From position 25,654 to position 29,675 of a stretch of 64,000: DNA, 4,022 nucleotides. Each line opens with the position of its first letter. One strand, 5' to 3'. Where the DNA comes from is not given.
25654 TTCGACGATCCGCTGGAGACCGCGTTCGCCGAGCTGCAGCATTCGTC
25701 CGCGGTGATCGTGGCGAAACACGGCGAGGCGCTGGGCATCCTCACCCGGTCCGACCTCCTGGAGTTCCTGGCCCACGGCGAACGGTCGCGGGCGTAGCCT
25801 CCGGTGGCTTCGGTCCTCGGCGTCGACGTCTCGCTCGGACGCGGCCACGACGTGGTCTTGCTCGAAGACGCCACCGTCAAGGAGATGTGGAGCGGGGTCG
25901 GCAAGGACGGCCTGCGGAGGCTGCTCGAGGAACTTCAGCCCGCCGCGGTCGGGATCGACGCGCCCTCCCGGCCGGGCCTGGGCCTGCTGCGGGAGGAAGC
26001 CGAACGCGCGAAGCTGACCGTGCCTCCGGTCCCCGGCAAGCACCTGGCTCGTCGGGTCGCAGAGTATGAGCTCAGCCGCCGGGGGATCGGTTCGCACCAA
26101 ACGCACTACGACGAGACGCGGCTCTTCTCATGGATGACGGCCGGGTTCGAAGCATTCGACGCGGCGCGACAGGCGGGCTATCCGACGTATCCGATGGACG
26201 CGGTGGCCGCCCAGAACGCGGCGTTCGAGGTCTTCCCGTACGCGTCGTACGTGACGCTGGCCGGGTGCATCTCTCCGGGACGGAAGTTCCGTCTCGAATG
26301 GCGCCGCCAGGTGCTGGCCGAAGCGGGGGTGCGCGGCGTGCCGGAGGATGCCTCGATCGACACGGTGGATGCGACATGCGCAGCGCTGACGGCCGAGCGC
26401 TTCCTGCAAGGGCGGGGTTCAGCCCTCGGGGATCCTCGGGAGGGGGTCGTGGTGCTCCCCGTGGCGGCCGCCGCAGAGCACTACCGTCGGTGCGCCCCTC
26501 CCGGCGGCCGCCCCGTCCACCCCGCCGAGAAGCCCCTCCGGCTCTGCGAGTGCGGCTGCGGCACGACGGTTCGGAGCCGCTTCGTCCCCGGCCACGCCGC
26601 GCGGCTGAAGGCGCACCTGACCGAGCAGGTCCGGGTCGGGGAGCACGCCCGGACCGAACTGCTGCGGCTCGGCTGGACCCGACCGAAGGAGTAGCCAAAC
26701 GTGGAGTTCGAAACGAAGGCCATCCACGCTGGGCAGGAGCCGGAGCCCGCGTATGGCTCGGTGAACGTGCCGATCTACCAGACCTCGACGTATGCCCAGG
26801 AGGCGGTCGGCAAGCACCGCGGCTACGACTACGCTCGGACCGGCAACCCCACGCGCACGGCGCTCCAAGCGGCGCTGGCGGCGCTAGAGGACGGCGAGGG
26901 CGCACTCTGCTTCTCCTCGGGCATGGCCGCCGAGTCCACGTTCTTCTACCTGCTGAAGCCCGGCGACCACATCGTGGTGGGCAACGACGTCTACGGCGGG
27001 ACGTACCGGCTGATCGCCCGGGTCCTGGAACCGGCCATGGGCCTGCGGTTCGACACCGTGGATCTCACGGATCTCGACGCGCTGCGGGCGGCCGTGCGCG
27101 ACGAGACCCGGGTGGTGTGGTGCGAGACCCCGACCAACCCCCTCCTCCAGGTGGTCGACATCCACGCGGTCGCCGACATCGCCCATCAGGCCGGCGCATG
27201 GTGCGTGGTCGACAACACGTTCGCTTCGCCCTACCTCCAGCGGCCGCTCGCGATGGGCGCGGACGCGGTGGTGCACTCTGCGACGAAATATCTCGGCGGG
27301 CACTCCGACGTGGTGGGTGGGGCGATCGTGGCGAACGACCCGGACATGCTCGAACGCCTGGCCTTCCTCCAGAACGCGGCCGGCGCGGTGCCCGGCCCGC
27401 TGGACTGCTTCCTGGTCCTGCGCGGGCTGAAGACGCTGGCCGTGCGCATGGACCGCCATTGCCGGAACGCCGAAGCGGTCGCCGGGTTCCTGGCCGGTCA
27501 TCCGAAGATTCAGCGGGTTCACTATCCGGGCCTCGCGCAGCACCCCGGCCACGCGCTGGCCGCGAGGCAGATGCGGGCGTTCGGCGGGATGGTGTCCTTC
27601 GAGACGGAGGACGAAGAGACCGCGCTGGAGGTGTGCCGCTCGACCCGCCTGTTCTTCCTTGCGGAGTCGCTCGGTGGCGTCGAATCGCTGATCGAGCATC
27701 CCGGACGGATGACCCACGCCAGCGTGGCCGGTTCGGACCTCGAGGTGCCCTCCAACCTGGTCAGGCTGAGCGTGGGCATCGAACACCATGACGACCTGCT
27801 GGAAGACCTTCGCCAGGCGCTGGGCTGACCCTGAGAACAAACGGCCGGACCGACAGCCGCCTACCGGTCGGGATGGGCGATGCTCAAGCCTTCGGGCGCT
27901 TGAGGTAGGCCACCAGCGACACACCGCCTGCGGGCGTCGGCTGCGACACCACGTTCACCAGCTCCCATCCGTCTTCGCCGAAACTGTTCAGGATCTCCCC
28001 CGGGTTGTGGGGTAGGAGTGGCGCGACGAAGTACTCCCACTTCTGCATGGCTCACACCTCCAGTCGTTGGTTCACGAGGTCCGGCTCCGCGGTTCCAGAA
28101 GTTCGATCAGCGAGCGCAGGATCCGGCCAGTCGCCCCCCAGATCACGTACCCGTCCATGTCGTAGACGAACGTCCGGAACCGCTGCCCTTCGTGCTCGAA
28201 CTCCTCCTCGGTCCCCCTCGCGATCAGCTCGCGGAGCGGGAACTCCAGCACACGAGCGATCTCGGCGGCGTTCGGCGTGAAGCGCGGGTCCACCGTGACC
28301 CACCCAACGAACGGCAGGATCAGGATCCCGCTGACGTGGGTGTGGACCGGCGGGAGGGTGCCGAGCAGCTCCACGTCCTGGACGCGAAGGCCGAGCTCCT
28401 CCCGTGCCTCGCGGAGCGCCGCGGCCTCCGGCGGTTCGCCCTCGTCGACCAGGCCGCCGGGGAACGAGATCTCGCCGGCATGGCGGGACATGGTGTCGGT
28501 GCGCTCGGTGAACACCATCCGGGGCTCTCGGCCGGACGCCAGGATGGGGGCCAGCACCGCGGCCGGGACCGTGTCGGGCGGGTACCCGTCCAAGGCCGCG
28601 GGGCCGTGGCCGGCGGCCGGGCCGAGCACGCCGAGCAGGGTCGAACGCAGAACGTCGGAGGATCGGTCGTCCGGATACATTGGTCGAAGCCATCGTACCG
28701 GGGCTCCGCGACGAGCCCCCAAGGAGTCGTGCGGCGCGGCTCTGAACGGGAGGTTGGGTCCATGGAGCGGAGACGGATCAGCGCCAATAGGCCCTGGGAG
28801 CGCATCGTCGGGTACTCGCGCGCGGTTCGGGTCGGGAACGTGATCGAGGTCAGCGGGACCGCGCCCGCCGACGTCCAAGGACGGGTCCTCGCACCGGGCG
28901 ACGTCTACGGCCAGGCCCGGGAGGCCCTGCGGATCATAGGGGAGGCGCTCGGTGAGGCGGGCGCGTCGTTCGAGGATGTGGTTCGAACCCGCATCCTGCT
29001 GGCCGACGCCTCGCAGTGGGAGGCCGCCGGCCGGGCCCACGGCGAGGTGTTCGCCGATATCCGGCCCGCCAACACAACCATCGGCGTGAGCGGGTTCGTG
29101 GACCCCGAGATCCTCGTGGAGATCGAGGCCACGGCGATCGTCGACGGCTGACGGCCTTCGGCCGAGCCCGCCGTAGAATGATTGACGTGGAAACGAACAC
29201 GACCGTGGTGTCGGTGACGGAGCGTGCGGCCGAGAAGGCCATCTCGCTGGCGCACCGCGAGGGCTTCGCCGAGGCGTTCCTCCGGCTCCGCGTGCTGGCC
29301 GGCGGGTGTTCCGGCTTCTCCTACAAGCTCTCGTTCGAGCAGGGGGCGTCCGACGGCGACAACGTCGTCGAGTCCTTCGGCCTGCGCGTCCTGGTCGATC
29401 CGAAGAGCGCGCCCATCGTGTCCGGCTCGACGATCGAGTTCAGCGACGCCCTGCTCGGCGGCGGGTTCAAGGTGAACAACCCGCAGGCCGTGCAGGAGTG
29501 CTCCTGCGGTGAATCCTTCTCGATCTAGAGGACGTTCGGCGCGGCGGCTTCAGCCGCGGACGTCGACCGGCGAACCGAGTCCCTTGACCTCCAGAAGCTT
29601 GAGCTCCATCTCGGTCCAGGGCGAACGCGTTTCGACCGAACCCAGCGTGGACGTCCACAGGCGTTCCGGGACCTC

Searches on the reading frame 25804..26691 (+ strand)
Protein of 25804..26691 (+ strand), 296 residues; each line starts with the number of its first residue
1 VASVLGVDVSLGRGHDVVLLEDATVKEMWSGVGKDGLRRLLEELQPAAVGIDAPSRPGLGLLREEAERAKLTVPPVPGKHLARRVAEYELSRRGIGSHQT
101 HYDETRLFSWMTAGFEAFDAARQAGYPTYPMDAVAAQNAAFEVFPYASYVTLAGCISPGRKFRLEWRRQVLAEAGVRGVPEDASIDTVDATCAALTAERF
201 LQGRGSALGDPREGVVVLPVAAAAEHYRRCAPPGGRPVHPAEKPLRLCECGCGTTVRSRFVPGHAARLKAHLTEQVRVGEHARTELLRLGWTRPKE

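Call 56: search_protein_families(library=pfam, proteins=[window:25804-26691:+], max_evalue=0.00001)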
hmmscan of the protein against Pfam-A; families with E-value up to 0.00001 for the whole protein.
window:25804-26691:+ (296 aa): 1 family
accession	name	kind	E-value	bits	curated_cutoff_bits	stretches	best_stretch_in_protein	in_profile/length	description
PF04250.19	DUF429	-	9.4e-08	32.5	23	1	45-211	36-212/214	Protein of unknown function (DUF429)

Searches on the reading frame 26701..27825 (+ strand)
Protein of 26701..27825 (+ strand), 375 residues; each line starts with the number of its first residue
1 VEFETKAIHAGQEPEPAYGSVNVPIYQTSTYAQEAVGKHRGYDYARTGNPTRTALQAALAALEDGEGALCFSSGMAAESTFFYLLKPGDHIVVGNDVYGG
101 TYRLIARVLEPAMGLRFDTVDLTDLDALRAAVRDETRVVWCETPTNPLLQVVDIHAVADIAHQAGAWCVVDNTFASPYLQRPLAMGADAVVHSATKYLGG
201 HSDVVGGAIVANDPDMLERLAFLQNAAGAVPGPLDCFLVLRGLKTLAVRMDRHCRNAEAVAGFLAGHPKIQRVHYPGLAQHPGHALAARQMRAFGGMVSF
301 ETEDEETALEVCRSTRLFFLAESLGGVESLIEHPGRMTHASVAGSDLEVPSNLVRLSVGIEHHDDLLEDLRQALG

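Call 56: search_protein_families(library=pfam, proteins=[window:26701-27825:+], max_evalue=0.00001)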
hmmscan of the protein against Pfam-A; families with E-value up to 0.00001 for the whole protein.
window:26701-27825:+ (375 aa): 2 families
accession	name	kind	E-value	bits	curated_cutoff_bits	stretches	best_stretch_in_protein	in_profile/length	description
PF01053.26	Cys_Met_Meta_PP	-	8.5e-148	492.4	27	1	4-374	1-380/381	Cys/Met metabolism PLP-dependent enzyme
PF00155.27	Aminotran_1_2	-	1.6e-07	31.3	19.7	1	39-222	30-243/361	Aminotransferase class I and II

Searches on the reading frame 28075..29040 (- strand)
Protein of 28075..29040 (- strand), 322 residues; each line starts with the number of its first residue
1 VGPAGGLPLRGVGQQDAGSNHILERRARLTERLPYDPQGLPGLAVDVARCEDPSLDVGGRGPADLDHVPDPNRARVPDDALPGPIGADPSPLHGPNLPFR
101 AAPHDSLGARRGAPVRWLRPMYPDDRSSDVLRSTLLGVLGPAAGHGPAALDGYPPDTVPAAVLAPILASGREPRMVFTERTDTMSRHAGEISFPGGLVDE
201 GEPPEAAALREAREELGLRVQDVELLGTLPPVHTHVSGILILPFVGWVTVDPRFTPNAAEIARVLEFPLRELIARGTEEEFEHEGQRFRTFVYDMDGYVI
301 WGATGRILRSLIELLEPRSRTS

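Call 56: search_protein_families(library=pfam, proteins=[window:28075-29040:-], max_evalue=0.00001)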
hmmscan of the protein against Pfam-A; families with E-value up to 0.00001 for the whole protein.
window:28075-29040:- (322 aa): 1 family
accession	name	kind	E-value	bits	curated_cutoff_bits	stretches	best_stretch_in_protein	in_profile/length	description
PF00293.34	NUDIX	-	3e-15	56.8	21.1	1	160-274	4-119/134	NUDIX domain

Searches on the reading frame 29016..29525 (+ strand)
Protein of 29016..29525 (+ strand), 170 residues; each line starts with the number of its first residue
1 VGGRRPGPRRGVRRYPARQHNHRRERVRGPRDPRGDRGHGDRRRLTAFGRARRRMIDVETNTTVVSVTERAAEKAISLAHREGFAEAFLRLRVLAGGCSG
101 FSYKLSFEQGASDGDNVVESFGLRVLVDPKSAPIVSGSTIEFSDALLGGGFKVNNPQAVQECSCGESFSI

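Call 56: search_protein_families(library=pfam, proteins=[window:29016-29525:+], max_evalue=0.00001)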
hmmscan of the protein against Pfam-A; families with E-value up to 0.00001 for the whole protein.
window:29016-29525:+ (170 aa): 1 family
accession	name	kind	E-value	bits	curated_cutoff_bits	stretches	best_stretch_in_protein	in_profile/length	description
PF01521.26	Fe-S_biosyn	-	8.7e-13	48.9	26.3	1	66-165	4-109/110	Iron-sulphur cluster biosynthesis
